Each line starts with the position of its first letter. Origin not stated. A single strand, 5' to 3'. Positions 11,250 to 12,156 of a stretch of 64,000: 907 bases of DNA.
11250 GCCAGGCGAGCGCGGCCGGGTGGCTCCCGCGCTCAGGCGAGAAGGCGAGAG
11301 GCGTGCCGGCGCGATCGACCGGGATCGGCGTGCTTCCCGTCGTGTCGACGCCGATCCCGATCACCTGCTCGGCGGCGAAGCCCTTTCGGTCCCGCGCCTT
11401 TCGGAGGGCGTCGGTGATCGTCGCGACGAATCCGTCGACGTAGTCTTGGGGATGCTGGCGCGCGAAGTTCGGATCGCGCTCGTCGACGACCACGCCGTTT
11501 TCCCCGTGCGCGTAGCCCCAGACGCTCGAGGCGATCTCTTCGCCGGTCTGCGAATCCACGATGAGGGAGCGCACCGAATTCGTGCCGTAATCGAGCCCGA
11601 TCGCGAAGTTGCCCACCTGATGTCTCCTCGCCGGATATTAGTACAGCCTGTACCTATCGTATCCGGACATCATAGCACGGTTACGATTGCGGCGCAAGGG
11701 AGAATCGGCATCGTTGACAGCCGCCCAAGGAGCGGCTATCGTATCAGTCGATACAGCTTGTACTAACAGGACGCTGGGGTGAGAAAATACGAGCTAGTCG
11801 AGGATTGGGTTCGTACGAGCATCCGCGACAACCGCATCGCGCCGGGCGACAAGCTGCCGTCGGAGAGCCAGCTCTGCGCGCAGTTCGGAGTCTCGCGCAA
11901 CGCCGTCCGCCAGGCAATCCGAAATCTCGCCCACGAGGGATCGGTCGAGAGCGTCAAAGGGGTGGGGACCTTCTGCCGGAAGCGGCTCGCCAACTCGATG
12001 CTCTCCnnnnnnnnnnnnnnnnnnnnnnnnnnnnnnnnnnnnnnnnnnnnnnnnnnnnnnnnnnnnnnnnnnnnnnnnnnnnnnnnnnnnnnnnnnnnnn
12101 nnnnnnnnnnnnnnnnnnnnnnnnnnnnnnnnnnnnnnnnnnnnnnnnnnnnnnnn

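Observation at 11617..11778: Mirror-symmetric AraR control region with two GTAC-cored palindromes and back-to-back promoters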

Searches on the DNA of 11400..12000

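Call 42: search_rna_families(source=window, start=11400, end=12000, threshold=evalue, max_evalue=1)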
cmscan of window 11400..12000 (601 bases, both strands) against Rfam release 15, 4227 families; matches with E-value up to 1: 0.
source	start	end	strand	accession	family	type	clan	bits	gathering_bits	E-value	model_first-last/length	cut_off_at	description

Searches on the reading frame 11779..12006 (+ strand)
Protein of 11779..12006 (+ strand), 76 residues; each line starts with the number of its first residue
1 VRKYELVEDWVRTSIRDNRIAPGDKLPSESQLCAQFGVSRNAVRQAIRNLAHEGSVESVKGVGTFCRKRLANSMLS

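Call 16: search_solved_structures(query=window:11779-12006:+, max_evalue=0.000001, show_alignments=2)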
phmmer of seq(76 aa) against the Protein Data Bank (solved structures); distinct sequences matched with E-value up to 0.000001: 11.
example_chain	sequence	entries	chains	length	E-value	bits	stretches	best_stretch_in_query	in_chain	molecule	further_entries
4egy_A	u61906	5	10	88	2.6e-11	46.6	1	3-66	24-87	Arabinose metabolism transcriptional repressor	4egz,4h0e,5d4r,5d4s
4u0y_A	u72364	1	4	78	4.1e-11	46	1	4-66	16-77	HTH-type transcriptional repressor YvoA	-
2wv0_A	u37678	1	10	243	5.7e-11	45.5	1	4-69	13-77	HTH-TYPE TRANSCRIPTIONAL REPRESSOR YVOA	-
4u0v_A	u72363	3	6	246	5.9e-11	45.5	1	4-69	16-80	HTH-type transcriptional repressor YvoA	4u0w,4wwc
2di3_A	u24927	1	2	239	8.2e-10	41.9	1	1-63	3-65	Bacterial regulatory proteins, GntR family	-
8pqm_A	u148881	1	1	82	8.2e-09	38.7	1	3-67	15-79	FadR family transcriptional regulator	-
1v4r_A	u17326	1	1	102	2.7e-08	37.1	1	7-68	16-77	Transcriptional Repressor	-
3bwg_A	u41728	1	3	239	5.8e-08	36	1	3-71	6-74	Uncharacterized HTH-type transcriptional regulator yydK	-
5kvr_A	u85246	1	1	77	7.8e-08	35.6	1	5-66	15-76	Pyruvate dehydrogenase complex repressor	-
9i0v_A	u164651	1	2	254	1.2e-07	35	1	21-70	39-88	HTH-type transcriptional repressor DasR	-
4zs8_A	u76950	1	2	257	1.2e-07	35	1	21-70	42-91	HTH-type transcriptional repressor DasR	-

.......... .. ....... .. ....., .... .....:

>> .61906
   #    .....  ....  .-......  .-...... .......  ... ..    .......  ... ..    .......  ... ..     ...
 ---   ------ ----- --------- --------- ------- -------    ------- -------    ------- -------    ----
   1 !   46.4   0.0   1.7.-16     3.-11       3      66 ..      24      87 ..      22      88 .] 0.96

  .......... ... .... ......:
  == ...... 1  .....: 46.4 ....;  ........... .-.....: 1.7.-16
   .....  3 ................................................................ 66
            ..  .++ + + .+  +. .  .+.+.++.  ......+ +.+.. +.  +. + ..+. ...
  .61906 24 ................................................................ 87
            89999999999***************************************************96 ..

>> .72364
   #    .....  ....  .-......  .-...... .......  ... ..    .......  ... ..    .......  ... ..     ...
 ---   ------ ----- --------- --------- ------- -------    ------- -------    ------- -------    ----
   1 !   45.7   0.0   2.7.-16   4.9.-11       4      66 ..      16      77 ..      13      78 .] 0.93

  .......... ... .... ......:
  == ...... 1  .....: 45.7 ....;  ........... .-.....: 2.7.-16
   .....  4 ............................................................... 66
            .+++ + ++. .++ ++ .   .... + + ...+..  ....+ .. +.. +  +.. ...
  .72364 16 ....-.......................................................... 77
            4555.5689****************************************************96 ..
